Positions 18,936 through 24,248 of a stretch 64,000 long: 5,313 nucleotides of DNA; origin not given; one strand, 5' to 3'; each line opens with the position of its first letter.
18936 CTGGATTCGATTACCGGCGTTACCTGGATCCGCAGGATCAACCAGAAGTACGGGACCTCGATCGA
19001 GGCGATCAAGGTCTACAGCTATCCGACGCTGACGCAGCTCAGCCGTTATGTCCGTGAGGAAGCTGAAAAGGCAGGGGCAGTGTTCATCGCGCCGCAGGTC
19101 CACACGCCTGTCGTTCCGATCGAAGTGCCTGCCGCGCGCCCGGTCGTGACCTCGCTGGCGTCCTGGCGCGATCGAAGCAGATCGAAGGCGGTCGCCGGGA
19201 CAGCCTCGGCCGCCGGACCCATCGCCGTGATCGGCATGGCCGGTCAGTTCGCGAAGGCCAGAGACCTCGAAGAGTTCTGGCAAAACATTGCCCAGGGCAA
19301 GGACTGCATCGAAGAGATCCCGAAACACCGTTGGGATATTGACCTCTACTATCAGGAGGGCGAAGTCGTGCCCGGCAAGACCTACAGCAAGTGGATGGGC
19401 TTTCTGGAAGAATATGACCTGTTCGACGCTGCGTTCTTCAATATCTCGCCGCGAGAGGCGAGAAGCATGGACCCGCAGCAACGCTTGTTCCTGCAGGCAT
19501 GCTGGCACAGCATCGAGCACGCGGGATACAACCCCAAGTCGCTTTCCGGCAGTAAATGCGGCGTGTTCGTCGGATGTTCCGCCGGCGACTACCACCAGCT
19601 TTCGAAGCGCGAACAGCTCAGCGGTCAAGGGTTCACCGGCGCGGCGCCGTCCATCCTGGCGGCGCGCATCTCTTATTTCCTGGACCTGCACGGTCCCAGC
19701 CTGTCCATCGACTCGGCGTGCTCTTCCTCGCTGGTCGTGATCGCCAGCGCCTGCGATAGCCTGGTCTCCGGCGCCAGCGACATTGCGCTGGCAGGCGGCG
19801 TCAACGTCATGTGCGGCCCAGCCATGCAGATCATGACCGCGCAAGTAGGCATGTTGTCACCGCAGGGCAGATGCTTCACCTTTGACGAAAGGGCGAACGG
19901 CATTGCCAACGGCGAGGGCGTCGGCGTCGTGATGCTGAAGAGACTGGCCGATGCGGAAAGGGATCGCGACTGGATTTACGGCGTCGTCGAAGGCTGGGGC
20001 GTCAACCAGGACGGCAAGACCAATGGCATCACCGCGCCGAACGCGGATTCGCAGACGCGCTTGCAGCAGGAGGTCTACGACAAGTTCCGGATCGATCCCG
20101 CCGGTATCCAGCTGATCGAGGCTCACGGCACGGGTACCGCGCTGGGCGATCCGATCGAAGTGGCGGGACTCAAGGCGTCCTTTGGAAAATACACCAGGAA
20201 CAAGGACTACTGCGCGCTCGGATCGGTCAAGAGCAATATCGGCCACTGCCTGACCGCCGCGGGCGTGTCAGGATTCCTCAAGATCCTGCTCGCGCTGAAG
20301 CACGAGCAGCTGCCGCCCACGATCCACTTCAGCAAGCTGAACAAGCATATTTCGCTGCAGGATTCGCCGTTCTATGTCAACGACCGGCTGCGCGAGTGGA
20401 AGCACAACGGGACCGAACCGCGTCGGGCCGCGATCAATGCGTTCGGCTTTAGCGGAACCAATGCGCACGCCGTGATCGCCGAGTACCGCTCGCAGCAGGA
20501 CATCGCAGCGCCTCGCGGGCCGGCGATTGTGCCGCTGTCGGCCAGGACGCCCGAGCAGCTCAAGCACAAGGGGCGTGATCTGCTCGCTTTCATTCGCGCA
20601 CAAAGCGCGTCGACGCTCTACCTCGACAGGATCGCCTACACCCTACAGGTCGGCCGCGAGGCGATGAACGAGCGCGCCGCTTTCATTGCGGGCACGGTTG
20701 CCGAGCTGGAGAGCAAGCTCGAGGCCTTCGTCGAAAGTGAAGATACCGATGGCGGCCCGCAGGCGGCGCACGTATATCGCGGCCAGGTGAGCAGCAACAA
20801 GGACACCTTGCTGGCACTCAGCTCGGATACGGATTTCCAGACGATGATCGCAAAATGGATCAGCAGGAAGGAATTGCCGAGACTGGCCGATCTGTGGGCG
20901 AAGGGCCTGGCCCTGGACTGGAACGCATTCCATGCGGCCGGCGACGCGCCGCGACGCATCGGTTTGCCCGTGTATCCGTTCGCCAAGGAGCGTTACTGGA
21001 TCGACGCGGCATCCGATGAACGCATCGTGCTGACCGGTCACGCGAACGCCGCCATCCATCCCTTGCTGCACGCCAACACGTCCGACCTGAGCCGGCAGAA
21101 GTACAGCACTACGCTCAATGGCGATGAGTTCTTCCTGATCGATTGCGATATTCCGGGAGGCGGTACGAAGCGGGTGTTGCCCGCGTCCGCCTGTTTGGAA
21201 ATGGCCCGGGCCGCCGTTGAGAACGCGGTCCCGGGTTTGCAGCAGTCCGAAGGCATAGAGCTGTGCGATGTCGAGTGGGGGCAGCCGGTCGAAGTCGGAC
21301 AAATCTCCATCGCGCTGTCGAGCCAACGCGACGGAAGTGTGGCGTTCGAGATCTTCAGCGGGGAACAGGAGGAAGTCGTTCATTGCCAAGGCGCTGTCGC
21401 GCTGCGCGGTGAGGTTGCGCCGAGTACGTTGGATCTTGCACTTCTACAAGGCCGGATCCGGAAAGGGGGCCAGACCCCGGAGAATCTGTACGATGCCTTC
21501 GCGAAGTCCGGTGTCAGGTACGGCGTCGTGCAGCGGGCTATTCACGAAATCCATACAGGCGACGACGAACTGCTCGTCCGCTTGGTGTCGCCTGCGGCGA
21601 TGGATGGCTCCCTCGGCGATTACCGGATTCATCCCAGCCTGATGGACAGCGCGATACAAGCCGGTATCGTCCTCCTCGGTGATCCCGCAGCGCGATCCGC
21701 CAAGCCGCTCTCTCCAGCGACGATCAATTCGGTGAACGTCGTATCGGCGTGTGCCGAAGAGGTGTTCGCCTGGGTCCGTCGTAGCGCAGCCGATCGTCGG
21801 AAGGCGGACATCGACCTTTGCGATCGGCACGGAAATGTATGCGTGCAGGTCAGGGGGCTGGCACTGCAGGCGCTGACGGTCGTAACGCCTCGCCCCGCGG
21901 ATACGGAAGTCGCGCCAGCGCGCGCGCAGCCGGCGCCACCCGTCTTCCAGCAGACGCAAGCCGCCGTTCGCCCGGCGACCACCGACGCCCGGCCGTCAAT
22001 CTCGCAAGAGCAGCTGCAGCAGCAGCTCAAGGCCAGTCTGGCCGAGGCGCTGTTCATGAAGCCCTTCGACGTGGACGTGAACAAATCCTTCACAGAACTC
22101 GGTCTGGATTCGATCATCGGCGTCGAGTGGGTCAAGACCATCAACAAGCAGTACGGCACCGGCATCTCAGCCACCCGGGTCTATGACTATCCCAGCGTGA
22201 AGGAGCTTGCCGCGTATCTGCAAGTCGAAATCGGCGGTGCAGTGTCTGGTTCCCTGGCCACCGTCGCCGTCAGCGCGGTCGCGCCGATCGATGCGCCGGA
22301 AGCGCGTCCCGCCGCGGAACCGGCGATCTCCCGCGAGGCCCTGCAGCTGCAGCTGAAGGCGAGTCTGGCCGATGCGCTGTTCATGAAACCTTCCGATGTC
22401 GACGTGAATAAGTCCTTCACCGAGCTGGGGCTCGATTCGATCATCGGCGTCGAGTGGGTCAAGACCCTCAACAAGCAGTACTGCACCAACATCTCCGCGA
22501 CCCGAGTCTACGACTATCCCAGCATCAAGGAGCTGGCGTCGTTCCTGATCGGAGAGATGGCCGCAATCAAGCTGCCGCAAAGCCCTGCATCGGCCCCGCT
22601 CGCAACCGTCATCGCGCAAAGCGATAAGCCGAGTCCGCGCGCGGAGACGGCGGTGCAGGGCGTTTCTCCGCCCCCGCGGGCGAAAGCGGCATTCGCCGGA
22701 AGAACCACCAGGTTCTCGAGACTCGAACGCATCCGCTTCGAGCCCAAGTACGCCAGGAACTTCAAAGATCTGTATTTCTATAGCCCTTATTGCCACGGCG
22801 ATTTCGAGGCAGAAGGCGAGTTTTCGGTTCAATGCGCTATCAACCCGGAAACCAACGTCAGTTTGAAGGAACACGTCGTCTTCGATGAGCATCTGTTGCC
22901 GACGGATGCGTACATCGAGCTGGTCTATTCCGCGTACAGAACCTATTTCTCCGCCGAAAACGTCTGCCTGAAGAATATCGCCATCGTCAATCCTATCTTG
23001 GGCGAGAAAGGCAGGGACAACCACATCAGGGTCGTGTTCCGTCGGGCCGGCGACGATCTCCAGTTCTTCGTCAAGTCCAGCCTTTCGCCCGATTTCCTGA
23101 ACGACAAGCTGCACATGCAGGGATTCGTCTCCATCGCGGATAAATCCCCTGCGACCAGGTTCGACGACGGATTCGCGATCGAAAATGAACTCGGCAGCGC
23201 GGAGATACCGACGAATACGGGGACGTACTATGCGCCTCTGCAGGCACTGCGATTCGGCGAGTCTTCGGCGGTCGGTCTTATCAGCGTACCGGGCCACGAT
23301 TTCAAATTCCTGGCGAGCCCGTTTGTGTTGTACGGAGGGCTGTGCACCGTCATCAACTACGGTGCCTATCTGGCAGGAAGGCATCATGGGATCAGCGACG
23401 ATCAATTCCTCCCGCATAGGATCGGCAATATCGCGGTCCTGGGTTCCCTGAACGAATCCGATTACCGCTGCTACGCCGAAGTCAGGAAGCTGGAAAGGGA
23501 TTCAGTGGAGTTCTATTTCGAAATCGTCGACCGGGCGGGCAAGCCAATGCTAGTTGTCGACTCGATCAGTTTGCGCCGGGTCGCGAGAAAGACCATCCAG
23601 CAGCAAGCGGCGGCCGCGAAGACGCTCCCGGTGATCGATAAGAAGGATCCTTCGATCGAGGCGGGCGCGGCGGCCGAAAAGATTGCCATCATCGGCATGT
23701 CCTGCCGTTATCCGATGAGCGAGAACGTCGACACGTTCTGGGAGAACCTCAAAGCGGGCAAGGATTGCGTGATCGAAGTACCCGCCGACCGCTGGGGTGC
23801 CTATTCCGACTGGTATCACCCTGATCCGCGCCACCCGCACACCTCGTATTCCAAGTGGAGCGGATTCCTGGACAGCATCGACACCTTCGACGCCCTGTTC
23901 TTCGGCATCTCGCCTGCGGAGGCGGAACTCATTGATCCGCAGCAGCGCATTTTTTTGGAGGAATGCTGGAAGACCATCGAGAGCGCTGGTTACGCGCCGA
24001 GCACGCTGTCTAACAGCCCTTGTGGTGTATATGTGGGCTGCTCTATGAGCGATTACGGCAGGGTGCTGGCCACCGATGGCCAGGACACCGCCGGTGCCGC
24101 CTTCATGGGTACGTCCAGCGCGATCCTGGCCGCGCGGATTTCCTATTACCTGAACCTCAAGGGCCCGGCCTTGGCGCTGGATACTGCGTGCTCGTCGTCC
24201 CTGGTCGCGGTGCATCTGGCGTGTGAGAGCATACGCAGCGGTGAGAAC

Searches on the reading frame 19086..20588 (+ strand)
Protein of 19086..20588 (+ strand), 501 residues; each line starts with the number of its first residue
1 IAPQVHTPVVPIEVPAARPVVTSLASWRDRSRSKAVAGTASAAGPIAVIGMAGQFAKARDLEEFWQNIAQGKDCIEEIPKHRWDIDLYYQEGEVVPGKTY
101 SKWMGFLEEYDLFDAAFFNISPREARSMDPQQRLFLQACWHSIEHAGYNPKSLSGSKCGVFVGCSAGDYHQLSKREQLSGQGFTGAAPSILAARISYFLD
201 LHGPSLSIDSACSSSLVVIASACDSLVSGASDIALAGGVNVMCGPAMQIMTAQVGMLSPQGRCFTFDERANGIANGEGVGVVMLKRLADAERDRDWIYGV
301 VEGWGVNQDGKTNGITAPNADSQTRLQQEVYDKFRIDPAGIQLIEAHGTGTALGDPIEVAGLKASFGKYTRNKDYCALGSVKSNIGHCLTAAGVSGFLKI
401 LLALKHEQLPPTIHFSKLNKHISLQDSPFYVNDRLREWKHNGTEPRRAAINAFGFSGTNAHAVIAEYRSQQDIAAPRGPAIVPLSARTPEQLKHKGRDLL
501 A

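Call 51: search_protein_families(library=pfam, proteins=[window:19086-20588:+], max_evalue=0.001)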
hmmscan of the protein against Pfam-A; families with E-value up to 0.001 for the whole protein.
window:19086-20588:+ (501 aa): 4 families
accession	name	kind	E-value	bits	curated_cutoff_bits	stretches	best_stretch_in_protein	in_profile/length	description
PF00109.32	ketoacyl-synt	-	1.3e-91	307.1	20.8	1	45-290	3-252/252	Beta-ketoacyl synthase, N-terminal domain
PF02801.28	Ketoacyl-synt_C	-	1.5e-41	141.5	20.8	1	298-415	1-118/119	Beta-ketoacyl synthase, C-terminal domain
PF16197.11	KAsynt_C_assoc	-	3.7e-12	47.1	33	1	419-494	2-75/111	Ketoacyl-synthetase C-terminal extension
PF00108.29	Thiolase_N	-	2.2e-05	24.4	26.4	1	201-245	74-118/260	Thiolase, N-terminal domain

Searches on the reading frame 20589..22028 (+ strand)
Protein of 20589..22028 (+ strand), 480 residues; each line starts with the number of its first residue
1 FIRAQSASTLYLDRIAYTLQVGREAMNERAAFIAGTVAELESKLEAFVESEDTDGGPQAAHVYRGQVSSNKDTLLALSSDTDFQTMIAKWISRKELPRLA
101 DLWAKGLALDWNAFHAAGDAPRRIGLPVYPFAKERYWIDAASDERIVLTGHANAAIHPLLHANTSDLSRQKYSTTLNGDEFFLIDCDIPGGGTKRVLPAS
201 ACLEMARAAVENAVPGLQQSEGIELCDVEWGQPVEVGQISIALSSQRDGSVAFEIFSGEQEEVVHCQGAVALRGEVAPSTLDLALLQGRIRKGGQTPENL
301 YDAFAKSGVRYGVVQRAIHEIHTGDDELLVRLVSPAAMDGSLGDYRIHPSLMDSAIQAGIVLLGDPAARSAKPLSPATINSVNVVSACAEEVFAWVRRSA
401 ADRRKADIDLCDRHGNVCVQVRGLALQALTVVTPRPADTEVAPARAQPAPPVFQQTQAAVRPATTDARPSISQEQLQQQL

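Call 51: search_protein_families(library=pfam, proteins=[window:20589-22028:+], max_evalue=0.001)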
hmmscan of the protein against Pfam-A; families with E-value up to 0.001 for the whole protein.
window:20589-22028:+ (480 aa): 4 families
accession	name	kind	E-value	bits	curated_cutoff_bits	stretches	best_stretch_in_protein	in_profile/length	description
PF14765.12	PS-DH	-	3.8e-23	82.3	23.7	1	296-432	18-162/166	Polyketide synthase dehydratase N-terminal domain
PF21089.3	PKS_DH_N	-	1.1e-15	57.8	27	1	157-257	1-102/103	Polyketide synthase dehydratase domain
PF22336.2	RhiE-like_linker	-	1.2e-12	48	27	1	10-49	26-65/67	RhiE-like, KS-MAT linker domain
PF22621.2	CurL-like_PKS_C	-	1.3e-06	28.8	27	1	8-44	28-64/64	CurL-like, PKS C-terminal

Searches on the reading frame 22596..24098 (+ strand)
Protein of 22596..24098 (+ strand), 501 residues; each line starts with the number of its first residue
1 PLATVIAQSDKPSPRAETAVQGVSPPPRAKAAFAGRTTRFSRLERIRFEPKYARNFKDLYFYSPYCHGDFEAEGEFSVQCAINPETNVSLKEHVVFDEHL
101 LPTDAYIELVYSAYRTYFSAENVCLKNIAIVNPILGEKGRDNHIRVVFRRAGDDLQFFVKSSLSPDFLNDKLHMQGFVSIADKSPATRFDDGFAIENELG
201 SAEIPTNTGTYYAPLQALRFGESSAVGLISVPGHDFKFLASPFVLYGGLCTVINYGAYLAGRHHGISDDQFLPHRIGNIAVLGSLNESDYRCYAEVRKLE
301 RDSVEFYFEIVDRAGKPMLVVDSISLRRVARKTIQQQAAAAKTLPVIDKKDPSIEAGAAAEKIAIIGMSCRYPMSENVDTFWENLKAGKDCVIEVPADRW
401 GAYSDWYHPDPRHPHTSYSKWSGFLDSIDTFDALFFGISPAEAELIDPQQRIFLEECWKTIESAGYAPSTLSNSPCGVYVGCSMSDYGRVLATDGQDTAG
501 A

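Call 51: search_protein_families(library=pfam, proteins=[window:22596-24098:+], max_evalue=0.001)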
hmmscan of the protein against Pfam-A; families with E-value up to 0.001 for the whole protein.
window:22596-24098:+ (501 aa): 3 families
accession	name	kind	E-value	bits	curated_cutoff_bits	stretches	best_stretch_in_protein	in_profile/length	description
PF00109.32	ketoacyl-synt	-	7.9e-43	147.3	20.8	1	361-494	2-134/252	Beta-ketoacyl synthase, N-terminal domain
PF21089.3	PKS_DH_N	-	2.4e-09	37.5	27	1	74-159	14-100/103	Polyketide synthase dehydratase domain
PF14765.12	PS-DH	-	0.00082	19.4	23.7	0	209-332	34-162/166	Polyketide synthase dehydratase N-terminal domain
